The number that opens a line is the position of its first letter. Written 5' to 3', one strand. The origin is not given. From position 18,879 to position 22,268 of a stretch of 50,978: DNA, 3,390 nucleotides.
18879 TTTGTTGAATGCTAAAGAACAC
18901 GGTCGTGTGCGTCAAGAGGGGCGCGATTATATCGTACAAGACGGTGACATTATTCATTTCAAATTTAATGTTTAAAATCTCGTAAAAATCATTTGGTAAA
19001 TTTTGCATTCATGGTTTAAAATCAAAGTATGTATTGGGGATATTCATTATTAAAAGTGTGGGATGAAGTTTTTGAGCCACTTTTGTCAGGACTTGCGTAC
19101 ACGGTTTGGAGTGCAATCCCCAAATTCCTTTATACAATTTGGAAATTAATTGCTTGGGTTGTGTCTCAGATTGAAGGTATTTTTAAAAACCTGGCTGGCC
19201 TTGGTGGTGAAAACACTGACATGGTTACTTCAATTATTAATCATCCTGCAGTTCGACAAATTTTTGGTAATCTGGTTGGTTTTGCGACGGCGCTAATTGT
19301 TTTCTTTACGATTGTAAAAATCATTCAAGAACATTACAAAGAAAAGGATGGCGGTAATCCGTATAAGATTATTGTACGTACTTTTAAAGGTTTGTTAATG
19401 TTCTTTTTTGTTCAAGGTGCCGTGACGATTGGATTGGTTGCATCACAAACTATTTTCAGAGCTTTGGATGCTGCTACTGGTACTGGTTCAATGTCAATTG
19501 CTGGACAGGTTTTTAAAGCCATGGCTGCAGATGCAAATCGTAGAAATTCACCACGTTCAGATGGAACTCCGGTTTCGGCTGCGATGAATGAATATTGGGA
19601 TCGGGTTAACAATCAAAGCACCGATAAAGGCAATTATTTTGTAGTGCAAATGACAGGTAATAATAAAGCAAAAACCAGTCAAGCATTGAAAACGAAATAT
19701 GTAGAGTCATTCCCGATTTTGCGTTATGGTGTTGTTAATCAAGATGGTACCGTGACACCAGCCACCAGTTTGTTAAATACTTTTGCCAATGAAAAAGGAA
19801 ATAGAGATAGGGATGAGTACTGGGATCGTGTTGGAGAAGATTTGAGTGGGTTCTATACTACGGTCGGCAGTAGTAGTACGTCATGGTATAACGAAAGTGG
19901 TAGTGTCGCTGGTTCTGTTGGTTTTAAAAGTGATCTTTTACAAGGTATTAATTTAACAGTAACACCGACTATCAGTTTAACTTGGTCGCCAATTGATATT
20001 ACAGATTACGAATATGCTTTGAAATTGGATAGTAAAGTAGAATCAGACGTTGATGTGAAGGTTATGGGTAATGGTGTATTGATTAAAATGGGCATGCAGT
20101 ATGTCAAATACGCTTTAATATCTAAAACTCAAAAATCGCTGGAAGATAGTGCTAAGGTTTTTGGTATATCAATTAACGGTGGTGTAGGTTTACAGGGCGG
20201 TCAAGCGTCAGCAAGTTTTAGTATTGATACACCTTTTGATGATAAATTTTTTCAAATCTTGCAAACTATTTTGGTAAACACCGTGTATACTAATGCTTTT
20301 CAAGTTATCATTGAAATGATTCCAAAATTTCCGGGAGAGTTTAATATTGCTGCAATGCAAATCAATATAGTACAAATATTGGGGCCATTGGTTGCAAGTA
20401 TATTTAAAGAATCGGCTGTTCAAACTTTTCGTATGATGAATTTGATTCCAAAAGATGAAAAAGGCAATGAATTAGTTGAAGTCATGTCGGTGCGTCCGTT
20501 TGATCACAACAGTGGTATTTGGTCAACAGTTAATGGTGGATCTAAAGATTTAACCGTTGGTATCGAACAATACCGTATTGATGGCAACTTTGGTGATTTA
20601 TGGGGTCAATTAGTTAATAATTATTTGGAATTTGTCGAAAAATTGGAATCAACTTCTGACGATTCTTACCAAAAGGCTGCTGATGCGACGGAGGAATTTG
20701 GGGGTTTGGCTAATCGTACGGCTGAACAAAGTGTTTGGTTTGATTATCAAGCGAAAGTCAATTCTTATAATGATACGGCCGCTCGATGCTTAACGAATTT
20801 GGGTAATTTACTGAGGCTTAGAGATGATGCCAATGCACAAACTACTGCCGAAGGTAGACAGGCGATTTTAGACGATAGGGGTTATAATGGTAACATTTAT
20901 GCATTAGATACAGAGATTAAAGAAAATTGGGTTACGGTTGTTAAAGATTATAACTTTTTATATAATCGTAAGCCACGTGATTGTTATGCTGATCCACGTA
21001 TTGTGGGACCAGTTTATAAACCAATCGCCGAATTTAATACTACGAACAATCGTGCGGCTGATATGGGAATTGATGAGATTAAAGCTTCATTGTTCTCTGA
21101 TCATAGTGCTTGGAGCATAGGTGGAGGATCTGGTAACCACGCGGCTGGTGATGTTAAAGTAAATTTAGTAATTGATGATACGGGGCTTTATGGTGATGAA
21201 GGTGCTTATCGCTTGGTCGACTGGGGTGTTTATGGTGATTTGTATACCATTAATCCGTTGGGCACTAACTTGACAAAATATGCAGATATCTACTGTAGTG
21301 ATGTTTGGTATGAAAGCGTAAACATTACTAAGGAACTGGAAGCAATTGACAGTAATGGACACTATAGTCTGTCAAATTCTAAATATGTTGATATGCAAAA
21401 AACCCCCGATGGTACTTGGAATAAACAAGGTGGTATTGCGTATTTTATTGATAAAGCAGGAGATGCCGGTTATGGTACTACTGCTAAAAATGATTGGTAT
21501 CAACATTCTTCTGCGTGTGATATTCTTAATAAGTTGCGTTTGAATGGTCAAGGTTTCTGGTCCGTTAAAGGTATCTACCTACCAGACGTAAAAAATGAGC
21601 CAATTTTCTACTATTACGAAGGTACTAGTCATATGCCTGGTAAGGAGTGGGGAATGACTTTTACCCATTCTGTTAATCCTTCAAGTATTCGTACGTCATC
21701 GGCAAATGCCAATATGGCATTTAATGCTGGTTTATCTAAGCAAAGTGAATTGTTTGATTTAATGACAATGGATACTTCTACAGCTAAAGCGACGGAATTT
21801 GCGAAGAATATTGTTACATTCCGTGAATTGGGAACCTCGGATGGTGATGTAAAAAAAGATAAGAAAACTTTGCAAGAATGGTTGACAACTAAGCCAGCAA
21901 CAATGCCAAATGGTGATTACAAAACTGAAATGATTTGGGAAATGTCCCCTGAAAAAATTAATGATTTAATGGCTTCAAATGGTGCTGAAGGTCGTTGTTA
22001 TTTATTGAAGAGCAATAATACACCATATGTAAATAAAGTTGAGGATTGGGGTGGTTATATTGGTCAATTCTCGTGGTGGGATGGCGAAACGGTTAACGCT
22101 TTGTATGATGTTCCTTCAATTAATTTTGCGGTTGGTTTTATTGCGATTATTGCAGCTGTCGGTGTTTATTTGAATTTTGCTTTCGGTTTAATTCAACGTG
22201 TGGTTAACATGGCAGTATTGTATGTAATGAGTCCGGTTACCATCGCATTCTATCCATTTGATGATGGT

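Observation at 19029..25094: Architecture of the 2021-aa protein: two TM clusters split by a roughly 880-aa insert, plus a roughly 880-aa hydrophilic tail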

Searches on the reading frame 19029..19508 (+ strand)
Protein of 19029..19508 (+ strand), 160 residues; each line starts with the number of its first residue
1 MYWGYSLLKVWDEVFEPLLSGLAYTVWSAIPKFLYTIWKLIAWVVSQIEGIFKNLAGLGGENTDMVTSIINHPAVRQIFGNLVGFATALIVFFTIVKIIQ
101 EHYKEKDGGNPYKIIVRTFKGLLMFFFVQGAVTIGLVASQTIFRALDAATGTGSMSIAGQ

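Call 7: search_protein_families(library=ncbifam, proteins=[window:19029-19508:+], max_evalue=10)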
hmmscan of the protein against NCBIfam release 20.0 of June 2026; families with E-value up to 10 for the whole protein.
window:19029-19508:+ (160 aa): 2 families
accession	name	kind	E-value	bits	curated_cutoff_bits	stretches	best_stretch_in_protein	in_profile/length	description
NF045848.1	MMCAP2_0566_fam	domain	5.6e-07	29.1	90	1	19-158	2-139/322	MMCAP2_0566 family conjugal transfer protein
NF003517.0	PRK05182.2-3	equivalog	0.13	11.2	356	1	15-74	28-87/344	DNA-directed RNA polymerase subunit alpha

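Call 8: search_protein_families(library=pfam, proteins=[window:19029-19508:+], max_evalue=10)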
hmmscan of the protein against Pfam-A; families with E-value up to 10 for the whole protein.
window:19029-19508:+ (160 aa): 2 families
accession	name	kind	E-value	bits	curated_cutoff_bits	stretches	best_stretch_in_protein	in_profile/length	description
PF19597.4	TrbL_4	-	0.00059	19.7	27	1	40-127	12-102/276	Conjugal transfer protein TrbL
PF10746.14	Phage_holin_2_2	-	0.85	9.8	25.4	1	13-47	20-54/61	Phage holin T7 family, holin superfamily II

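Call 84: search_protein_families(library=phrogs, proteins=[window:19029-19508:+], max_evalue=0.01)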
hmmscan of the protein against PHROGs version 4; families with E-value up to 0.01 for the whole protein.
window:19029-19508:+ (160 aa): 0 families

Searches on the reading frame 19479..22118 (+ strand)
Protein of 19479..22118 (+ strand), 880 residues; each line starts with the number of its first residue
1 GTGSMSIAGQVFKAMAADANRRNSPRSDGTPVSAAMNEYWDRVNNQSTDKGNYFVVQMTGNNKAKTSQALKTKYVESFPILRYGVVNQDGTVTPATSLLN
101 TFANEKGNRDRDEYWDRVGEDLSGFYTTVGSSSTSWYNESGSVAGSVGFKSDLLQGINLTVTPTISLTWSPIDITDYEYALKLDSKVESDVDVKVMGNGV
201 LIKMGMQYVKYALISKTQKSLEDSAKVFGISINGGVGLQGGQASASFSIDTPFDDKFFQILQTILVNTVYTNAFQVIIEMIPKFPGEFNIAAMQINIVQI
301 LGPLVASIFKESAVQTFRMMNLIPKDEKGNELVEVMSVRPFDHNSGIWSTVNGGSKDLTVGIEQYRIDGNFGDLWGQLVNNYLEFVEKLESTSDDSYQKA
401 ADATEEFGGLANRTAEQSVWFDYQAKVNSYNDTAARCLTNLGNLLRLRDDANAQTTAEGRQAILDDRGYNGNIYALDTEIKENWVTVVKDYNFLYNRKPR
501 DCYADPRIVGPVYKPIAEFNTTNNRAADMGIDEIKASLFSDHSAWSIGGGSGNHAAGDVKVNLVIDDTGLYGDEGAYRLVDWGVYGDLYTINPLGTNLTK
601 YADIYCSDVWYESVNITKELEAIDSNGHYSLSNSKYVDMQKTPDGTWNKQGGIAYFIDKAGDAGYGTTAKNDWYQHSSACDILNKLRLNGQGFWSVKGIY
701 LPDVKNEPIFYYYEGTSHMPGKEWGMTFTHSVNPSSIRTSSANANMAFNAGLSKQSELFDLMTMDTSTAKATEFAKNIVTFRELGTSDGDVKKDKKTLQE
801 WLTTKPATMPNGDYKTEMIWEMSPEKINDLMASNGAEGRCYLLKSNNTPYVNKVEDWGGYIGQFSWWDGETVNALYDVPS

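Call 7: search_protein_families(library=ncbifam, proteins=[window:19479-22118:+], max_evalue=10)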
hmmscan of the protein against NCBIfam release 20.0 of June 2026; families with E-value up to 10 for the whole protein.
window:19479-22118:+ (880 aa): 1 family
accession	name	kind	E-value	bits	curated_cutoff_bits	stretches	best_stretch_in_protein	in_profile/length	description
TIGR03128.2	RuMP_HxlA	equivalog_domain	0.12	12.1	200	1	172-210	5-43/205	3-hexulose-6-phosphate synthase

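Call 8: search_protein_families(library=pfam, proteins=[window:19479-22118:+], max_evalue=10)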
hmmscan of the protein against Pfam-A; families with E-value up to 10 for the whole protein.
window:19479-22118:+ (880 aa): 0 families

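Call 84: search_protein_families(library=phrogs, proteins=[window:19479-22118:+], max_evalue=0.01)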
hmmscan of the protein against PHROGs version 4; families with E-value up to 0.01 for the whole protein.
window:19479-22118:+ (880 aa): 0 families
